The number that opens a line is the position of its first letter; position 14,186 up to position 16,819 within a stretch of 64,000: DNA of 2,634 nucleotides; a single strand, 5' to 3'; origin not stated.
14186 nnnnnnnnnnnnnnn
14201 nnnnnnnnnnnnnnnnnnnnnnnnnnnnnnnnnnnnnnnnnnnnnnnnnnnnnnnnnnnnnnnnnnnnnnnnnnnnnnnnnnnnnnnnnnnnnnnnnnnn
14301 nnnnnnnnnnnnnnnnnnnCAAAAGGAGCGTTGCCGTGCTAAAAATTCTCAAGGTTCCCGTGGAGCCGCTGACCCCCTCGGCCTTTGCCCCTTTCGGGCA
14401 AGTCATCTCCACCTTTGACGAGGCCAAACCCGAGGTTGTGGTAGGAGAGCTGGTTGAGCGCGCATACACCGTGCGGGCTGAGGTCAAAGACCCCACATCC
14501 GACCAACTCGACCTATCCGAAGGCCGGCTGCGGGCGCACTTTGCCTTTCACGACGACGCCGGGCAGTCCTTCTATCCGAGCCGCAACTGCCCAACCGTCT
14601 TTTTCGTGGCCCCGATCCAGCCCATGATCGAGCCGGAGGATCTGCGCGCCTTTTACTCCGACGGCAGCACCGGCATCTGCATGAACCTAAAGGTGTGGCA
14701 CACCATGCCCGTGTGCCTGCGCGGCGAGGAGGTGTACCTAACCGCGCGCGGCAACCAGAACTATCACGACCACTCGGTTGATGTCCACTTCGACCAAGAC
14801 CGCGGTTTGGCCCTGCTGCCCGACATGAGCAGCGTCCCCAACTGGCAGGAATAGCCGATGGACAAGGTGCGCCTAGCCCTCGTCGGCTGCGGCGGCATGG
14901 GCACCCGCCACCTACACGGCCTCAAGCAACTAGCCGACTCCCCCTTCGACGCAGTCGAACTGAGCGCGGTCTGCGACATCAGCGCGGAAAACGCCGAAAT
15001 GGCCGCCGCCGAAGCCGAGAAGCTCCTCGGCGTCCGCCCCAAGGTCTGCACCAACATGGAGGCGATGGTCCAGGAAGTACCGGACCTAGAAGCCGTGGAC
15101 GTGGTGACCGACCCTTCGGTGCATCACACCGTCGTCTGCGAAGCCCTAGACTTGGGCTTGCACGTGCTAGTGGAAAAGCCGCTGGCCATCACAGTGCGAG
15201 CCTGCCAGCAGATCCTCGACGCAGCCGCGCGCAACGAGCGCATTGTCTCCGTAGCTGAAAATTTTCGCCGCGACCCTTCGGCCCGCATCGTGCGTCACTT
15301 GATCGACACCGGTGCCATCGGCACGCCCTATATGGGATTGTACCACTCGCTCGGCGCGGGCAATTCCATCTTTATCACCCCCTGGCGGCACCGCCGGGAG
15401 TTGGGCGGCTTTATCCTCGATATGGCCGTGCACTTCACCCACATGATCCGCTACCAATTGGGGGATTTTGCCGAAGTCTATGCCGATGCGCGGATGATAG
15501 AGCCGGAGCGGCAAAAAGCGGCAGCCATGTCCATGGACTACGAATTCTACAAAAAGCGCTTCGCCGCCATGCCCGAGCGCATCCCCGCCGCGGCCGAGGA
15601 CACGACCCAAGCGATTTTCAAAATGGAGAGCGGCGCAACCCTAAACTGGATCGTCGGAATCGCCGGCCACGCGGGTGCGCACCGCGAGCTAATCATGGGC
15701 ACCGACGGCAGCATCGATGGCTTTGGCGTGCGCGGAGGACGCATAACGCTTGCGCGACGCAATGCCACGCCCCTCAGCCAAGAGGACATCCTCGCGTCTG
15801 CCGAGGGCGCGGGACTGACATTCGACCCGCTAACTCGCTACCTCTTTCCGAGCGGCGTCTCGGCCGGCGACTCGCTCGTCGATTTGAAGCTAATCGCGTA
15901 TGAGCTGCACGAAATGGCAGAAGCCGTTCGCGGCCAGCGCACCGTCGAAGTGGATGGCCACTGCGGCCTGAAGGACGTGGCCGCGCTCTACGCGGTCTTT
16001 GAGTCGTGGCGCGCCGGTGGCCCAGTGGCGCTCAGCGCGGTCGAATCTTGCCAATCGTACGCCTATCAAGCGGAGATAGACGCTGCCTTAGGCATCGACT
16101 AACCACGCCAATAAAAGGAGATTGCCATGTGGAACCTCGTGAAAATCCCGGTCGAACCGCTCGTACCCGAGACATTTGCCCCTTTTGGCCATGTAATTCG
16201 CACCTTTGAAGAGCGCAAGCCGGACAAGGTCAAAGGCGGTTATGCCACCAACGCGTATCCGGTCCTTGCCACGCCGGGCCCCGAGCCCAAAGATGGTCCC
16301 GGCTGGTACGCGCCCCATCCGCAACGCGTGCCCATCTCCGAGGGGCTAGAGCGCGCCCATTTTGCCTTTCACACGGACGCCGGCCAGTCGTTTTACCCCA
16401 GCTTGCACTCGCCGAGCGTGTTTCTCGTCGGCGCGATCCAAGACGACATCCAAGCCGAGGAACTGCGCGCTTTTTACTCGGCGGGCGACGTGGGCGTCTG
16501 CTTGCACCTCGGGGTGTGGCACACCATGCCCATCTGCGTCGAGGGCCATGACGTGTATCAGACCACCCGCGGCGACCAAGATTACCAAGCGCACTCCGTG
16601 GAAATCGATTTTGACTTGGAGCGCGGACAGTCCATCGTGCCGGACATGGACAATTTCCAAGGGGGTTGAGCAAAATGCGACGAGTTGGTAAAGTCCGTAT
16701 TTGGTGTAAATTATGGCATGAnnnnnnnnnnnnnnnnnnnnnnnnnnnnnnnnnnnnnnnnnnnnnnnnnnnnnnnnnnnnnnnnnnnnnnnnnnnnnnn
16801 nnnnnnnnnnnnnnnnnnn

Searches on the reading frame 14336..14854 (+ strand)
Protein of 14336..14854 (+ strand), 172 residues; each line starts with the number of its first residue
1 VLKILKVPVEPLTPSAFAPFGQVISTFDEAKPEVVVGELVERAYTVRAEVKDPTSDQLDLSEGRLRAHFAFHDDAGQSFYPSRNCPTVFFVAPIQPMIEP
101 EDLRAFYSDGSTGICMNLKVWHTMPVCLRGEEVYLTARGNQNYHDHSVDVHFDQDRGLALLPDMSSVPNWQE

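Call 4: search_protein_families(library=pfam, proteins=[window:14336-14854:+])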
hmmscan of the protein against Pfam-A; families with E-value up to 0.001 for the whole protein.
window:14336-14854:+ (172 aa): 1 family
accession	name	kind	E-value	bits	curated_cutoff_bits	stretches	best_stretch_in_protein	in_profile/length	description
PF04115.18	Ureidogly_lyase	-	3.1e-13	50.1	23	1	6-140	3-144/162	Ureidoglycolate lyase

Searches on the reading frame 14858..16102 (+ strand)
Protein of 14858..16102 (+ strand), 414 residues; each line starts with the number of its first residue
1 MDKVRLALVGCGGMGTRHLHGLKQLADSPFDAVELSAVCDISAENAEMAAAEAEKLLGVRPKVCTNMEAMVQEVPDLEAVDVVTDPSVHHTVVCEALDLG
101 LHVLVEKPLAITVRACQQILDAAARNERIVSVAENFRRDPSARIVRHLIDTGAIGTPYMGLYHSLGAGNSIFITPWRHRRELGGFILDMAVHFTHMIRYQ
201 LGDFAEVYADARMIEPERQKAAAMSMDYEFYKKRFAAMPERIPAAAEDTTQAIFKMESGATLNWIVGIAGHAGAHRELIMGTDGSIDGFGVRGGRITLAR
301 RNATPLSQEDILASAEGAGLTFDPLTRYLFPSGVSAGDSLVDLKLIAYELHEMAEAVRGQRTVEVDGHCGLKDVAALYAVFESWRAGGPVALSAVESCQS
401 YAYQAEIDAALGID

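Call 4: search_protein_families(library=pfam, proteins=[window:14858-16102:+])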
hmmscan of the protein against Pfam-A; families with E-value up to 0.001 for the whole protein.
window:14858-16102:+ (414 aa): 3 families
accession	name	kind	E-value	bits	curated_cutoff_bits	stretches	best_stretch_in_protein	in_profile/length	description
PF01408.29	GFO_IDH_MocA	-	2.5e-21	77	24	1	5-133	2-119/120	Oxidoreductase family, NAD-binding Rossmann fold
PF22725.1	GFO_IDH_MocA_C3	-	2.5e-15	57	27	1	145-286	4-123/124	GFO/IDH/MocA C-terminal domain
PF02894.22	GFO_IDH_MocA_C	-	2.4e-12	47.6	22.9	1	147-392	2-218/218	Oxidoreductase family, C-terminal alpha/beta domain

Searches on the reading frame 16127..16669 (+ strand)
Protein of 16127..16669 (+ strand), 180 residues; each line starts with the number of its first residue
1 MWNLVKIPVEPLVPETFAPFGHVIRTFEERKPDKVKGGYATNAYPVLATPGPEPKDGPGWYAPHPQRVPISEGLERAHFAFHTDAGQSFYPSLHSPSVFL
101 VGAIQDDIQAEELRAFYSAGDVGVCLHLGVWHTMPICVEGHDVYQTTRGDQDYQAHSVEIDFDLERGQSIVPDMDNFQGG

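Call 4: search_protein_families(library=pfam, proteins=[window:16127-16669:+])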
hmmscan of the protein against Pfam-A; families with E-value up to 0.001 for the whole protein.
window:16127-16669:+ (180 aa): 1 family
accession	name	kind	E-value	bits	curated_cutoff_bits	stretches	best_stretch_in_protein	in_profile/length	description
PF04115.18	Ureidogly_lyase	-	1.8e-13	50.9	23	1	6-145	3-139/162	Ureidoglycolate lyase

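Call 9: find_encoding_contigs(protein=window:16127-16669:+, flank=6000, max_places=10)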
Protein window:16127-16669:+ (180 aa): 7 contigs read that carry it; 7 places shown.
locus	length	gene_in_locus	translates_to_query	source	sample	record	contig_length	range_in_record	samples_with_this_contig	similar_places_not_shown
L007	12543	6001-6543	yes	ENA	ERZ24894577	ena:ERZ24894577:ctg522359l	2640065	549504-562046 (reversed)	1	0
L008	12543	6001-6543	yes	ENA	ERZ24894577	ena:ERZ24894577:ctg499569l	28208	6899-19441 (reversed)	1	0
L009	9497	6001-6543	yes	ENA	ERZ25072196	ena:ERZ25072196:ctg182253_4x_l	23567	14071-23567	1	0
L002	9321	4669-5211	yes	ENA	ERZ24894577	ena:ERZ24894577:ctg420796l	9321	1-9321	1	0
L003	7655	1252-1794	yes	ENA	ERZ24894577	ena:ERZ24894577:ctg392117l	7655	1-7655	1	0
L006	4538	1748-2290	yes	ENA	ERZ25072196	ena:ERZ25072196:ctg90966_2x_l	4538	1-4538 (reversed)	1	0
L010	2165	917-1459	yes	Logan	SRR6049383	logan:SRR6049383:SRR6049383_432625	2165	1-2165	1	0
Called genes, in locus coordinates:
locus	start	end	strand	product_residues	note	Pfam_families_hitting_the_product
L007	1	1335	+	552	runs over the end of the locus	PF00639:Rotamase (faint), PF13145:Rotamase_2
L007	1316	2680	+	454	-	-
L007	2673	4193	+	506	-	-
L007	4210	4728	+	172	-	PF04115:Ureidogly_lyase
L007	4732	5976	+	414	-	PF01408:GFO_IDH_MocA, PF22725:GFO_IDH_MocA_C3, PF02894:GFO_IDH_MocA_C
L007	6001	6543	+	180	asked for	PF04115:Ureidogly_lyase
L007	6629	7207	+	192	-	PF05685:Uma2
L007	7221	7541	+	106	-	PF05336:rhaM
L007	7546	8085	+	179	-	-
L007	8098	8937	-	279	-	-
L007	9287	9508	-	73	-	-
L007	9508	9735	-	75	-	-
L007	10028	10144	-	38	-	-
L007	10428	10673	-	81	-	-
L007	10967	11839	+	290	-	PF12760:Zn_ribbon_IS1595, PF12762:DDE_Tnp_IS1595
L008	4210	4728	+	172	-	PF04115:Ureidogly_lyase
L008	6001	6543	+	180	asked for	PF04115:Ureidogly_lyase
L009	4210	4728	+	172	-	PF04115:Ureidogly_lyase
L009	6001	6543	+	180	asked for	PF04115:Ureidogly_lyase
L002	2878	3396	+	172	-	PF04115:Ureidogly_lyase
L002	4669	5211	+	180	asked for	PF04115:Ureidogly_lyase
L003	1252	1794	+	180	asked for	PF04115:Ureidogly_lyase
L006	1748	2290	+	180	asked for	PF04115:Ureidogly_lyase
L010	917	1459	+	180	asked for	PF04115:Ureidogly_lyase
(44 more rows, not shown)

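Call 12: find_related_loci(query=window:16127-16669:+, collection=genome_contigs, flank=5000)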
Query window:16127-16669:+ (180 aa) in genome_contigs; peptide patterns used: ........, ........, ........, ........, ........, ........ (x = any residue, [..] = any of these).
103 stretches matched a pattern; 63 encode a relative of the query (tblastn E <= 1e-3); 63 distinct loci.
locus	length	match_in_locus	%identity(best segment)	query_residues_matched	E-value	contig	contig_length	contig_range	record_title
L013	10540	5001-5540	99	1-180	7e-121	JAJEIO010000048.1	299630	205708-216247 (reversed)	MAG: Candidatus Latescibacterota bacterium isolate p16x65bins.25 k141_125877, whole genome shotgun sequence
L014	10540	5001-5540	99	1-180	7e-121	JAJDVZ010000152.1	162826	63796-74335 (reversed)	MAG: Candidatus Latescibacterota bacterium isolate jk18x22bins.75 k141_249789, whole genome shotgun sequence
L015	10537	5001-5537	99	1-179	8e-121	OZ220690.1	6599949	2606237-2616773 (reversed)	MAG: Candidatus Latescibacterota bacterium isolate 4544edd8-ea3d-4877-aa30-594cc490bc13 genome assembly, chromosome: 1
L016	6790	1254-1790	99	1-179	3e-120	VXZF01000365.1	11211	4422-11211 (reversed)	MAG: Gemmatimonadetes bacterium isolate SB0670_bin_29 NODE_2644_length_11211_cov_7.911348, whole genome shotgun sequence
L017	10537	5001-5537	99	1-179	3e-120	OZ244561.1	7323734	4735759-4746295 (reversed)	MAG: Candidatus Latescibacterota bacterium isolate 14245923-b953-489b-b549-9f362580a9e9 genome assembly, chromosome: 1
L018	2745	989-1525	99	1-179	2e-124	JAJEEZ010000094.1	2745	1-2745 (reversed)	MAG: Candidatus Latescibacterota bacterium isolate p16x34bins.62 k141_212624, whole genome shotgun sequence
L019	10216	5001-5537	98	1-179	1e-119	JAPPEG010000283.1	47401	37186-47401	MAG: Gemmatimonadota bacterium isolate IRC4_bin_45 NODE_706_length_47401_cov_18.1896, whole genome shotgun sequence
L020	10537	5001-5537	98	1-179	1e-119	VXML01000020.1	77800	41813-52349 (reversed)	MAG: Gemmatimonadetes bacterium isolate SB0661_bin_36 NODE_403_length_77800_cov_79.691903, whole genome shotgun sequence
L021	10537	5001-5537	98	1-179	2e-119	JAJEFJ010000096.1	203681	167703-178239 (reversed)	MAG: Candidatus Latescibacterota bacterium isolate p16x43bins.30 k141_565382, whole genome shotgun sequence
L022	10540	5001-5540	98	1-180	3e-119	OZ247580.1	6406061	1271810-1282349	MAG: Candidatus Latescibacterota bacterium isolate 34bd4037-9faa-49cb-aada-cae4c411e00c genome assembly, chromosome: 1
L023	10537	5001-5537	98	1-179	4e-119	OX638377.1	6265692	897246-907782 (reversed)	MAG: uncultured Latescibacteria bacterium isolate 96736c8f-e424-4c7a-a7cc-5c0d8e7e2df7 genome assembly, chromosome: 1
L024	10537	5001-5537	98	1-179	4e-119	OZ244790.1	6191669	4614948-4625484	MAG: Candidatus Latescibacterota bacterium isolate 46c83e85-0880-45c6-8d78-79488e6eca4b genome assembly, chromosome: 1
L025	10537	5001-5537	96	1-179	5e-119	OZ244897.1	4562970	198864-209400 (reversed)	MAG: Candidatus Latescibacterota bacterium isolate bebbca53-b648-47a2-9af5-4758833bd7f0 genome assembly, chromosome: 1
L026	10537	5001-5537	98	1-179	8e-119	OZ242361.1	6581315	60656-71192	MAG: Candidatus Latescibacterota bacterium isolate c7d3165a-3b70-4ca6-a93c-9a173e2068a1 genome assembly, chromosome: 1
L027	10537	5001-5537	98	1-179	1e-118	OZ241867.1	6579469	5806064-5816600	MAG: Candidatus Latescibacterota bacterium isolate 402c3f40-99c9-4ff8-b352-fabea084b2f7 genome assembly, chromosome: 1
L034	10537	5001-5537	90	1-179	1e-110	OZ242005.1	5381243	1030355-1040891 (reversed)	MAG: Candidatus Latescibacterota bacterium isolate 4361563e-baaa-404a-b280-629f4181b36f genome assembly, chromosome: 1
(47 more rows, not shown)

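Call 50: search_protein_families(library=pfam, proteins=[L018:1615-1998:-, L018:1985-2209:-, L019:6328-7047:+, L034:6040-7290:+], max_evalue=0.01)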
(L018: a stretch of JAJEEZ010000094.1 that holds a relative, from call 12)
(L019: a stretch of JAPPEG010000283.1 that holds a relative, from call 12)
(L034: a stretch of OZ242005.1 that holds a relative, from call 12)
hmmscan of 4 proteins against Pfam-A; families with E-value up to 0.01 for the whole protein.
L018:1615-1998:- (127 aa): 2 families
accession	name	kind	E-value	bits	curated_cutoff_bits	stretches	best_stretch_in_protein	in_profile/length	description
PF18480.7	DUF5615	-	1.3e-18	67.3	23.8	1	10-119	3-109/110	Domain of unknown function (DUF5615)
PF18478.7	PIN_10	-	0.00034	21.1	26.2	1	10-69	3-64/84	PIN like domain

L018:1985-2209:- (74 aa): 1 family
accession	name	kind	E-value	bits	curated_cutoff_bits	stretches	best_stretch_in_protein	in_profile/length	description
PF04255.20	DUF433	-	3.1e-23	81.8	23.6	1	6-61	1-56/56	Protein of unknown function (DUF433)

L019:6328-7047:+ (239 aa): 0 families

L034:6040-7290:+ (416 aa): 5 families
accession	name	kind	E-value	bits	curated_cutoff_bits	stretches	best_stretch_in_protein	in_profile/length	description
PF13635.12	DUF4143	-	1.4e-34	119.6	28.1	1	213-364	1-159/160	Domain of unknown function (DUF4143)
PF13173.12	AAA_14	-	2.5e-26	92.7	27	1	20-135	3-129/129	AAA domain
PF13191.12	AAA_16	-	0.0014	19.6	32.6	0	7-41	12-46/167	AAA ATPase domain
PF13401.12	AAA_22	-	0.0035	18.1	27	0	20-42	6-28/130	AAA domain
PF01637.24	ATPase_2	-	0.0044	17.3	33.2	0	10-38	11-39/225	ATPase domain predominantly from Archaea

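Call 51: search_protein_families(library=padloc, proteins=[L034:6040-7290:+, L018:1615-1998:-, L018:1985-2209:-], max_evalue=0.001)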
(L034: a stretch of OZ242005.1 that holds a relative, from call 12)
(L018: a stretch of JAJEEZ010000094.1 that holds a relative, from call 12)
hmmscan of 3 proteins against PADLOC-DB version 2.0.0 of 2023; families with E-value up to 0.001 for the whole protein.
L034:6040-7290:+ (416 aa): 7 families
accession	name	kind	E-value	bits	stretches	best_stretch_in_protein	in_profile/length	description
PDLC04790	PDC-S01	-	2.1e-85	285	1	14-414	22-417/422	-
PDLC04789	PDC-S01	-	9.5e-54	180.8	1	1-367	1-343/375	-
PDLC04787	PDC-S01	-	3.9e-36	122.8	1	18-415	26-406/412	-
PDLC04791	PDC-S01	-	1.2e-22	78.1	2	1-134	1-150/395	-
PDLC04786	PDC-S01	-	1.7e-19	67.9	1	69-199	88-208/439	-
PDLC04788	PDC-S01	-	2.7e-19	67.4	1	1-379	1-391/448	-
PDLC04792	PDC-S01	-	7e-15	52.5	1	71-197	89-206/452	-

L018:1615-1998:- (127 aa): 0 families

L018:1985-2209:- (74 aa): 0 families
